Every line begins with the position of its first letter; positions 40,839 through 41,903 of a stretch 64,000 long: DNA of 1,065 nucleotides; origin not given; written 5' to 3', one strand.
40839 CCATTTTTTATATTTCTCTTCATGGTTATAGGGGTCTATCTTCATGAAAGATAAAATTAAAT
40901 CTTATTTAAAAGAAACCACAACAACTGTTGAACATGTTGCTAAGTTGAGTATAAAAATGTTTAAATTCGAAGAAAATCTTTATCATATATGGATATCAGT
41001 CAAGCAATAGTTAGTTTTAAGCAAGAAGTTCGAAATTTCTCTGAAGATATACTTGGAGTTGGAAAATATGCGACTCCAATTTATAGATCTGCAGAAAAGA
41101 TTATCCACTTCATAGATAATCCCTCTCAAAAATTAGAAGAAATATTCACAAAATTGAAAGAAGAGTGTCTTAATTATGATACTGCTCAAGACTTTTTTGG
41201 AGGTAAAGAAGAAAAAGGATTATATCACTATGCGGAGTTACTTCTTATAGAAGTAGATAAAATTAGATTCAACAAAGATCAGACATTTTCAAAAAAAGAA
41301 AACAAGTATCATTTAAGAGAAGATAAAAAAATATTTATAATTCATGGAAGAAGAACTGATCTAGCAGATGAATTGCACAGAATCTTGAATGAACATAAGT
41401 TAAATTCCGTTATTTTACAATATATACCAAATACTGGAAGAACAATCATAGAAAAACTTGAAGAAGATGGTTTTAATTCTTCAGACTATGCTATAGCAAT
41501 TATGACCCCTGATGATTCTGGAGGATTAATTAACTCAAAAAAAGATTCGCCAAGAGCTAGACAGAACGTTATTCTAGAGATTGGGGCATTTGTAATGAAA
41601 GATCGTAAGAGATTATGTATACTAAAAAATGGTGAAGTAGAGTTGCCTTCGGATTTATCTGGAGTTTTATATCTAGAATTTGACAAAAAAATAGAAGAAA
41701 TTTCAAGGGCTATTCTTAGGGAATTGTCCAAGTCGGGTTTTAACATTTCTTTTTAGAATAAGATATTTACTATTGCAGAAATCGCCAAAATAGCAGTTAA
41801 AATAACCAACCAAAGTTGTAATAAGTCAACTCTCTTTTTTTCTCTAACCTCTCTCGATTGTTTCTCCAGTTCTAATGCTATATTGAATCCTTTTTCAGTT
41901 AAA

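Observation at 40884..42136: Orphan TIR-like (Cap12/PycTIR-type) protein with a novel N-terminal domain, next to the integrase and a wHTH-TM protein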

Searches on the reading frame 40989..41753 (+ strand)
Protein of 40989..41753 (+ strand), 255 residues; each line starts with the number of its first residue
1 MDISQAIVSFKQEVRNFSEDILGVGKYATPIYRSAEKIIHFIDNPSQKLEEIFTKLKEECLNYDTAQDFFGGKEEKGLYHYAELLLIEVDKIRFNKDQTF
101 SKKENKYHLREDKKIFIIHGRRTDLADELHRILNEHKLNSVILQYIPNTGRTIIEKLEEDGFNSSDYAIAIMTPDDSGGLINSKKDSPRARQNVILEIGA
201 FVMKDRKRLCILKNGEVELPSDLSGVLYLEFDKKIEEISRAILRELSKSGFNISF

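Call 3: search_protein_families(library=pfam, proteins=[window:40989-41753:+], max_evalue=1)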
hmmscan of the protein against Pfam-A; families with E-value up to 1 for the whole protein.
window:40989-41753:+ (255 aa): 2 families
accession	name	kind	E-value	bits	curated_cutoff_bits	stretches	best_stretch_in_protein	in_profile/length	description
PF10137.14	CAP12-PCTIR_TIR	-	6.7e-32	110.4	24.7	1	114-233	1-119/119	CAP12/Pycsar effector protein, TIR domain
PF13676.11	TIR_2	-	0.016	16.1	28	1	115-234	1-111/122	TIR domain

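Call 5: search_protein_families(library=ncbifam, proteins=[window:40989-41753:+], max_evalue=0.1)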
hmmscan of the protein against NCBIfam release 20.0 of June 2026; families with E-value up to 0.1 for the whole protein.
window:40989-41753:+ (255 aa): 2 families
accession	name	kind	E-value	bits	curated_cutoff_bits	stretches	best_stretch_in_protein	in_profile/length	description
NF050172.1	CDNTAsCap12CFB2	equivalog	9e-07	28.4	450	1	166-240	56-129/312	CBASS system CD-NTase-associated NAD(+) hydrolase Cap12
NF050171.1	CDNTAsCap12CFB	equivalog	2.4e-06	27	450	1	165-242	57-134/305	CBASS system CD-NTase-associated NAD(+) hydrolase Cap12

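Call 6: search_protein_families(library=padloc, proteins=[window:40989-41753:+], max_evalue=0.1)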
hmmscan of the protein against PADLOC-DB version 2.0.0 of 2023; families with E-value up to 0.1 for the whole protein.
window:40989-41753:+ (255 aa): 9 families
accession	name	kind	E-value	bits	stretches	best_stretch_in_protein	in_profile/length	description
PDLC05005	PDC-S35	-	4.2e-46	155.8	1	33-254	34-258/264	-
PDLC05007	PDC-S35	-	3.8e-43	146.1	1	43-254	67-273/278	-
PDLC05004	PDC-S35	-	6.9e-43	145.1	1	29-254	39-260/265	-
PDLC05003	PDC-S35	-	1.9e-41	140.3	1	99-254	76-236/245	-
PDLC05006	PDC-S35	-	3.4e-38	129.3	1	98-254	68-227/231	-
PDLC00731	Effector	-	5.1e-14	50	1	110-237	152-281/306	TIR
PDLC00732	Effector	-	3.5e-13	47.2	1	111-235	149-275/301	TIR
PDLC00729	Effector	-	4e-11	40.9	1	114-244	5-135/310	TIR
PDLC02371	PycTIR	-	4.7e-08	30.7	1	110-240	149-268/288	-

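Call 16: find_homologous_proteins(query=window:40989-41753:+, max_evalue=0.001)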
Query window:40989-41753:+ (255 aa): 695 proteins with E <= 0.001 among 1228 candidates; the best 120 are listed.
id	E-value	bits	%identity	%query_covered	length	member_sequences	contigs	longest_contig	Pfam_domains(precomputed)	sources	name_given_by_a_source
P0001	4.4e-162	555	100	100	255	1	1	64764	PF10137.15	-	-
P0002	2.2e-72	261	53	100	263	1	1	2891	PF10137.15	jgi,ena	-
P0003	1.2e-27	115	47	55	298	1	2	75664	PF10137.15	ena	-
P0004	2.3e-27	114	40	81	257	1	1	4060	PF10137.15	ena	-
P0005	4.0e-27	113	48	55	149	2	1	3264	PF10137.15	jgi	-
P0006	5.4e-27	113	45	55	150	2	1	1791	PF10137.15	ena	-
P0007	8.4e-27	112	48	55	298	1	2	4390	PF10137.15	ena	-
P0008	1.0e-26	112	44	55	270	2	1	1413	PF10137.15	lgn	-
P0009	1.3e-26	112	41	62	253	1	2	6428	PF10137.15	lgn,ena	-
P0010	1.7e-26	111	46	60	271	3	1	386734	PF10137.15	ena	-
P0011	1.9e-26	111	47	55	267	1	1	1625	PF10137.15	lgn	-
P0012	2.4e-26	111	47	53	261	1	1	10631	PF10137.15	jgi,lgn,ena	-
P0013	6.6e-26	109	46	55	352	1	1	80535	PF10137.15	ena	-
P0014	1.0e-25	109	45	55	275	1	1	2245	PF10137.15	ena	-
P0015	3.3e-25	107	45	55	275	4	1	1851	PF10137.15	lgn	-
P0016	3.9e-25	107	46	55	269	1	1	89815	PF10137.15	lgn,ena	-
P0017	5.4e-25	106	44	55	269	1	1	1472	PF10137.15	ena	-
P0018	6.3e-25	106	41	67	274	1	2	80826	PF10137.15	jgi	jgi:predicted nucleotide-binding protein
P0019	8.8e-25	106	46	56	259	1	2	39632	PF10137.15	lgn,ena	-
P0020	1.2e-24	105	42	58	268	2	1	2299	PF10137.15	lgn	-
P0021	1.4e-24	105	44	55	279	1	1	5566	PF10137.15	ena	-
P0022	1.7e-24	105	47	55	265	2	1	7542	PF10137.15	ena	-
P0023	1.9e-24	105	40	64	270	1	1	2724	PF10137.15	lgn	-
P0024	1.9e-24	105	45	55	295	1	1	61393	PF10137.15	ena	-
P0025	2.2e-24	104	41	56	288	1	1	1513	PF10137.15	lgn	-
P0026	3.7e-24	104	40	63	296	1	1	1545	PF10137.15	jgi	-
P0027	5.2e-24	103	45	55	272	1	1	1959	PF10137.15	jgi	jgi:predicted nucleotide-binding protein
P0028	7.0e-24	103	44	57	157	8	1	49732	PF10137.15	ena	-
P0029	9.1e-24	102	42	55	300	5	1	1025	PF10137.15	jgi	jgi:predicted nucleotide-binding protein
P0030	9.4e-24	102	43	55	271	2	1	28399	PF10137.15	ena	-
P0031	1.1e-23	102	49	48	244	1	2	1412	PF10137.15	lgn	-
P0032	1.2e-23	102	45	55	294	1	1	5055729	PF10137.15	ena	-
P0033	1.3e-23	102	45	55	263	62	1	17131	PF10137.15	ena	-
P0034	1.4e-23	102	45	55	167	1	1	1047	PF10137.15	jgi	jgi:predicted nucleotide-binding protein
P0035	1.5e-23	102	45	55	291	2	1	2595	PF10137.15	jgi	jgi:hypothetical protein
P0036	1.9e-23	101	41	61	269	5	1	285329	PF10137.15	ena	-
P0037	2.0e-23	101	44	55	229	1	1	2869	PF10137.15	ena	-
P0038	2.6e-23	101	43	55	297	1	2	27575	PF10137.15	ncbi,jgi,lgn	-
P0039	2.7e-23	101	40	63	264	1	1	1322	PF10137.15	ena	-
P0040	3.0e-23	101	36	73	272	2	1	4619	PF10137.15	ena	-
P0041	3.3e-23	101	46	55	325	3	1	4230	PF10137.15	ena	-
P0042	4.1e-23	100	43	56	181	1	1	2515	PF10137.15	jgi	jgi:predicted nucleotide-binding protein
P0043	4.3e-23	100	44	55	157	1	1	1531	PF10137.15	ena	-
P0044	4.6e-23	100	44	55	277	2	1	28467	PF10137.15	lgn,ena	-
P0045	5.0e-23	100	42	63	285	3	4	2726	PF10137.15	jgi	-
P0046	5.6e-23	100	44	55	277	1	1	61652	PF10137.15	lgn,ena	-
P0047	5.8e-23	100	46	55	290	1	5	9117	PF10137.15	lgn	-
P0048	6.0e-23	100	43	55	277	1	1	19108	PF10137.15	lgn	-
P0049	6.9e-23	99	46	55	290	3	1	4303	PF10137.15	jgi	jgi:predicted nucleotide-binding protein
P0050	7.5e-23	99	45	55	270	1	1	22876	PF10137.15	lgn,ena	-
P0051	7.6e-23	99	44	56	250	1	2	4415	PF10137.15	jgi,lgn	-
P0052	8.1e-23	99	45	55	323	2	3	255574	PF10137.15,PF10711.16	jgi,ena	-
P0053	8.8e-23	99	38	67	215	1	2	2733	PF10137.15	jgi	jgi:predicted nucleotide-binding protein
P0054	9.1e-23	99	40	66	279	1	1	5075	PF10137.15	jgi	-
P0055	9.2e-23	99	43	55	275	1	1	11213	PF10137.15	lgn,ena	-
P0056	9.4e-23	99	38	65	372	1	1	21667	PF10137.15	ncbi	-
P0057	9.8e-23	99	35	84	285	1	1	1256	PF10137.15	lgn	-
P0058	9.9e-23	99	43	55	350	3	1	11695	PF10137.15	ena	-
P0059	9.9e-23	99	37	76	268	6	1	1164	PF10137.15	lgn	-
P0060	1.0e-22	99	45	55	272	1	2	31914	PF10137.15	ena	-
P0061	1.2e-22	99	42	55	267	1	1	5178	PF10137.15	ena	-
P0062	1.2e-22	99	45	55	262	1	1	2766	PF10137.15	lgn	-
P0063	1.2e-22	99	40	63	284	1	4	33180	PF10137.15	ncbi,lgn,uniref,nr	ncbi:nucleotide-binding protein [Clostridium sp.]|uniref:nucleotide-binding protein n=1 Tax=Clostrid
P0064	1.4e-22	98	42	54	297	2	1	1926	PF10137.15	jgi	jgi:predicted nucleotide-binding protein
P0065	1.5e-22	98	41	65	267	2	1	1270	PF10137.15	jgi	jgi:predicted nucleotide-binding protein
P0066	2.1e-22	98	42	56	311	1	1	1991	PF10137.15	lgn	-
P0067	2.1e-22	98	43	55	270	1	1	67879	PF10137.15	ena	-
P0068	2.3e-22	98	41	65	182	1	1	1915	PF10137.15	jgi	jgi:predicted nucleotide-binding protein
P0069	2.4e-22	98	45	55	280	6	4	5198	PF10137.15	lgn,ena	-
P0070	2.4e-22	98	38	62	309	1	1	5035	PF10137.15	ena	-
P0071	2.6e-22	98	45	50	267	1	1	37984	PF10137.15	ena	-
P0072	2.6e-22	98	38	67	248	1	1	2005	PF10137.15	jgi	jgi:predicted nucleotide-binding protein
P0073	2.7e-22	98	46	47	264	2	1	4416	PF10137.15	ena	-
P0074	2.9e-22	97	45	55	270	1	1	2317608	PF10137.15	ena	-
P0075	3.0e-22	97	38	74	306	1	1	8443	PF10137.15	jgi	jgi:predicted nucleotide-binding protein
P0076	4.2e-22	97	40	56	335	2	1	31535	PF10137.15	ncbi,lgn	-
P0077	4.5e-22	97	44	56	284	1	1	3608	PF10137.15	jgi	jgi:predicted nucleotide-binding protein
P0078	4.6e-22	97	42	60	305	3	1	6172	PF10137.15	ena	-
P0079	4.7e-22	97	44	55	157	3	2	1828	PF10137.15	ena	-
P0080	4.8e-22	97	45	55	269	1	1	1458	PF10137.15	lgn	-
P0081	4.9e-22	97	43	55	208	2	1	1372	PF10137.15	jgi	jgi:predicted nucleotide-binding protein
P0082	5.6e-22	96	42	56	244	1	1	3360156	PF10137.15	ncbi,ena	-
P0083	5.9e-22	96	42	55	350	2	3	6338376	PF10137.15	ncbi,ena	-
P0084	6.0e-22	96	42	56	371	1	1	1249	PF10137.15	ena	-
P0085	6.2e-22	96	48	46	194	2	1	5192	PF10137.15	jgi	jgi:predicted nucleotide-binding protein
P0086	6.8e-22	96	45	47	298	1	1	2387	PF10137.15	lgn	-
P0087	7.2e-22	96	44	57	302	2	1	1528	PF10137.15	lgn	-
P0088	7.4e-22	96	39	56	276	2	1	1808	PF10137.15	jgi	jgi:predicted nucleotide-binding protein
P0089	8.1e-22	96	43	55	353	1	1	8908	PF10137.15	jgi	jgi:predicted nucleotide-binding protein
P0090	8.5e-22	96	45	55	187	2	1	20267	PF10137.15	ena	-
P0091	8.6e-22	96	37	68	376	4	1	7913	PF10137.15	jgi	jgi:predicted nucleotide-binding protein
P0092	9.2e-22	96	40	55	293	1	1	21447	PF10137.15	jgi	jgi:predicted nucleotide-binding protein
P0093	9.3e-22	96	40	65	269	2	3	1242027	PF10137.15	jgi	-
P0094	9.3e-22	96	45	49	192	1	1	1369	PF10137.15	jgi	jgi:predicted nucleotide-binding protein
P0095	9.4e-22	96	40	62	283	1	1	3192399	PF10137.15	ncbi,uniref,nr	ncbi:TIR domain-containing protein [Lacinutrix venerupis]|uniref:CD-NTase-associated protein 12/Pycs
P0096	9.7e-22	96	44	48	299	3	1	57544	PF10137.15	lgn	-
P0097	9.9e-22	96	43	55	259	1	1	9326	PF10137.15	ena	-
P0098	1.1e-21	96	32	56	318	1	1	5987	PF10137.15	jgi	-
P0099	1.1e-21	96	37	62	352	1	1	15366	PF10137.15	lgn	-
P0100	1.1e-21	96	44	56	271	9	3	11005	PF10137.15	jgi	-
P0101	1.1e-21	96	42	55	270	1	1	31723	PF10137.15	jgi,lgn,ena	-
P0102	1.2e-21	95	40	63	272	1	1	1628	PF10137.15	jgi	jgi:predicted nucleotide-binding protein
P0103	1.2e-21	95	37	78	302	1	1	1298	PF10137.15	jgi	jgi:predicted nucleotide-binding protein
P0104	1.2e-21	95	42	55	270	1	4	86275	PF10137.15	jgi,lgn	-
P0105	1.2e-21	95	43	59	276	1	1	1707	PF10137.15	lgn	-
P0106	1.2e-21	95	39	64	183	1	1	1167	PF10137.15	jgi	jgi:predicted nucleotide-binding protein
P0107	1.3e-21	95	43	55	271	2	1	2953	PF10137.15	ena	-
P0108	1.3e-21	95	43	55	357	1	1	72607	PF10137.15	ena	-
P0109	1.5e-21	95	38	69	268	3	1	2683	PF10137.15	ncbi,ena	-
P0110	1.6e-21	95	43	55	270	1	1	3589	PF10137.15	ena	-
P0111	1.7e-21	95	41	57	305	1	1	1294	PF10137.15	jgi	jgi:predicted nucleotide-binding protein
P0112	1.7e-21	95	49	47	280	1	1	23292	PF10137.15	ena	-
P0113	1.7e-21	95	43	55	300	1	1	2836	PF10137.15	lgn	-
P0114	1.7e-21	95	39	62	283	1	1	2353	PF10137.15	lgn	-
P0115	1.8e-21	95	42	55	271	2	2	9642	PF10137.15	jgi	-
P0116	1.9e-21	95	41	56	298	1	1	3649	PF10137.15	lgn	-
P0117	2.0e-21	95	38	71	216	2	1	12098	PF10137.15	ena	-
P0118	2.0e-21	95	42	58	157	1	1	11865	PF10137.15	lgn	-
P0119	2.2e-21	95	43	53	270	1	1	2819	PF10137.15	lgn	-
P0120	2.3e-21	95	48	47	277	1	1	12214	PF10137.15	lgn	-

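Call 18: find_encoding_contigs(protein=P0002, flank=5000)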
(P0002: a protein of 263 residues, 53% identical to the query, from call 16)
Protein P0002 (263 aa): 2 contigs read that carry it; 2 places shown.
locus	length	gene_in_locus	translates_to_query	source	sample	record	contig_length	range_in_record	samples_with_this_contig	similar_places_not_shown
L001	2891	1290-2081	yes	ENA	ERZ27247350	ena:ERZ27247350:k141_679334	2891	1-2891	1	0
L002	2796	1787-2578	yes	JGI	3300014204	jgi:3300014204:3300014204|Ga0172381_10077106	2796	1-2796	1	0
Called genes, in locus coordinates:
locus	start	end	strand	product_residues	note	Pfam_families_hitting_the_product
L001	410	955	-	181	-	-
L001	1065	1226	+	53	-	-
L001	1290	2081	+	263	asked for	PF10137:CAP12-PCTIR_TIR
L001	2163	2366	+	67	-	PF18929:DUF5678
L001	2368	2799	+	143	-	-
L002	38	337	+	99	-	PF18893:DUF5652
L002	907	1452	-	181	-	-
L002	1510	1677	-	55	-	-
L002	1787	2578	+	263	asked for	PF10137:CAP12-PCTIR_TIR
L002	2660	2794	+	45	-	?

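Call 19: find_encoding_contigs(protein=P0001, flank=10000)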
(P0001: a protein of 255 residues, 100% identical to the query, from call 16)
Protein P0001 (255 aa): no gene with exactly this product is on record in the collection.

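Call 30: search_protein_families(library=pfam, proteins=[L001:2163-2363:+, L001:2368-2796:+, L001:413-955:-, L001:1065-1223:+], max_evalue=0.1)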
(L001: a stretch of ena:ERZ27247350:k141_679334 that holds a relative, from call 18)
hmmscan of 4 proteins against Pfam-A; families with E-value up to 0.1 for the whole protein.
L001:2163-2363:+ (67 aa): 3 families
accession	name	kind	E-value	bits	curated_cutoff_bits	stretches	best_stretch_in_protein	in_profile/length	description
PF18929.5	DUF5678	-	1.2e-13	51.1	23.2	1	16-61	3-48/49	Family of unknown function (DUF5678)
PF22790.2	YkoP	-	0.012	15.2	27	1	8-41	29-61/183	YkoP domain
PF19263.5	DUF5906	-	0.072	14.2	27.6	1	14-49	39-84/114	Family of unknown function (DUF5906)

L001:2368-2796:+ (143 aa): 3 families
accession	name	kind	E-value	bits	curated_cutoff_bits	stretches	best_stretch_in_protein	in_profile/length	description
PF13975.11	gag-asp_proteas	-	0.00082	20.4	28.2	1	36-113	9-86/92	gag-polyprotein putative aspartyl protease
PF00077.25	RVP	-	0.0014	19.3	20.7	1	30-114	14-90/101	Retroviral aspartyl protease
PF13650.11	Asp_protease_2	-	0.0023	19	24.3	1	36-82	9-57/90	Aspartyl protease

L001:413-955:- (181 aa): 2 families
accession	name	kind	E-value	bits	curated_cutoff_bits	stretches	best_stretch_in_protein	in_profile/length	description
PF18734.6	HEPN_AbiU2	-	0.00018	21.5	26.8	1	114-178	117-173/193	AbiU2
PF00787.29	PX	-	0.077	14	21.6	0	95-166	17-80/84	PX domain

L001:1065-1223:+ (53 aa): 0 families

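Call 32: find_related_loci(query=A1, collection=genome_contigs, flank=6000)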
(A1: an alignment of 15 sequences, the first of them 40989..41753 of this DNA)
Query A1 (255 aa) in genome_contigs; peptide patterns used: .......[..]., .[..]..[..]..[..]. (x = any residue, [..] = any of these).
599 stretches matched a pattern (row limit reached: there are more); 582 encode a relative of the query (tblastn E <= 1e-3); the best 80 are kept; 80 distinct loci.
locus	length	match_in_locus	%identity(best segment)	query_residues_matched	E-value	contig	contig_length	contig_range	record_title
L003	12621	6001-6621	38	44-253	1e-36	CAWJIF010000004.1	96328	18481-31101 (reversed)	MAG: Candidatus Bathyarchaeota archaeon isolate MFD03726.bin.2.66 genome assembly, contig: contig_13233, whole genome sh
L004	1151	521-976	44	101-253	1e-32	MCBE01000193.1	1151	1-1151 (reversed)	Candidatus Altiarchaeales archaeon WOR_SM1_SCG NODE_278_length_1151_cov_1.31543_ID_519, whole genome shotgun sequence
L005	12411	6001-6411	44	114-252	5e-31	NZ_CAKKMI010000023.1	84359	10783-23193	Pseudomonas brassicacearum isolate Bi06, whole genome shotgun sequence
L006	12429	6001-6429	45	110-253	2e-30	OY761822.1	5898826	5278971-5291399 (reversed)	MAG: Gammaproteobacteria bacterium isolate 26270776-605d-492c-ad89-c005c466fdfd genome assembly, chromosome: 1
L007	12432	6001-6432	43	112-255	1e-30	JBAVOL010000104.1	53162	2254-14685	MAG: Rhizomicrobium sp. isolate MFD03092_ilm_asm_bin44 k127_105179, whole genome shotgun sequence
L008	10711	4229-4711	40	95-255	1e-30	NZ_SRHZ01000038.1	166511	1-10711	Stenotrophomonas maltophilia strain D5.1 Contig_38, whole genome shotgun sequence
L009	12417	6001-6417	45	114-253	6e-30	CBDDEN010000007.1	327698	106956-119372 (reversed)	MAG: Longimicrobiales bacterium isolate 39b69aeb-8238-4d97-8a7e-e217078665d9 genome assembly, contig: contig_7, whole ge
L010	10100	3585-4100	34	84-253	2e-29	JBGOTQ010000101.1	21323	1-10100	MAG: Terriglobia bacterium isolate OBJ_0618_7090110_159 k141_4054_length_21323_cov_12.0000, whole genome shotgun sequenc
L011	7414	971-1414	41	114-255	4e-29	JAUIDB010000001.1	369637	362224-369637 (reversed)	MAG: Thermoanaerobaculia bacterium isolate 7_bin.54 NODE_51_length_369637_cov_1.836083, whole genome shotgun sequence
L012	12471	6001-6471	38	97-253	3e-29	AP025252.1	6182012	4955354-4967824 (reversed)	Bryobacterales bacterium F-183 DNA, nearly complete genome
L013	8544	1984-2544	38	70-253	2e-29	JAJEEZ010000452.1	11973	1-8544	MAG: Candidatus Latescibacterota bacterium isolate p16x34bins.62 k141_592947, whole genome shotgun sequence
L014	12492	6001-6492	36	87-252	6e-29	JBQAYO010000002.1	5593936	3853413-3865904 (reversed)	Bradyrhizobium sp. RDM12 tig00000005, whole genome shotgun sequence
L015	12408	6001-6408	43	114-251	8e-29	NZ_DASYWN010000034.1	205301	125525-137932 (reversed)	MAG: Bradyrhizobium sp. isolate SMAG_U6282 k141_2040, whole genome shotgun sequence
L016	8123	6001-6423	46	112-253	1e-28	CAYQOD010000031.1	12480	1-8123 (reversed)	MAG TPA_asm: uncultured Thermodesulfobacteriota bacterium isolate binchicken_co252_14 genome assembly, contig: NODE_658_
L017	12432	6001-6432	40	114-254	1e-28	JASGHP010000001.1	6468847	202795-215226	MAG: Chitinophagaceae bacterium isolate 5N019 JMF-2111-06-0005.ont.bin.19_0, whole genome shotgun sequence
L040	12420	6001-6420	42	113-253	2e-27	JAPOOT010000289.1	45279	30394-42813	MAG: Gemmatimonadetes bacterium isolate APA_bin_41 c_000000030546, whole genome shotgun sequence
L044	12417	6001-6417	39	114-253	4e-27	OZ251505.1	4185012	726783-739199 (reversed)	MAG: uncultured Candidatus Binatia bacterium isolate 3702f2bb-6743-416a-8e02-efa82259b27a genome assembly, chromosome: 1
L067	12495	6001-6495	38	90-255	1e-26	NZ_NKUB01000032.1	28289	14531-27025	Komagataeibacter swingsii strain LMG 22125 NODE_32_length_28289_cov_113.077_ID_13120, whole genome shotgun sequence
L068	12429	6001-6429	39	114-253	2e-26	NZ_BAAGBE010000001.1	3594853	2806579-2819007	MAG: Nitrobacter sp. isolate AFB05 sequence1, whole genome shotgun sequence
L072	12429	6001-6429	38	114-253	3e-26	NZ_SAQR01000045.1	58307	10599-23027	MAG: Mesorhizobium sp. isolate N.Ca.IN.015.10.1 NODE_45_length_58307_cov_10.130777, whole genome shotgun sequence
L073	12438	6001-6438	41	111-253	2e-26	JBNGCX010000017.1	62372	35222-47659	MAG: Paracoccaceae bacterium isolate E05-011 bin83_IDBA_re-assembly_contigs.fa-17, whole genome shotgun sequence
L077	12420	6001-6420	43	114-253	2e-26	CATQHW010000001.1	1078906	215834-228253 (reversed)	MAG: uncultured Spirochaetia bacterium isolate 66362a33-eddf-4579-992a-93dc3fc4ae3b genome assembly, contig: contig_1, w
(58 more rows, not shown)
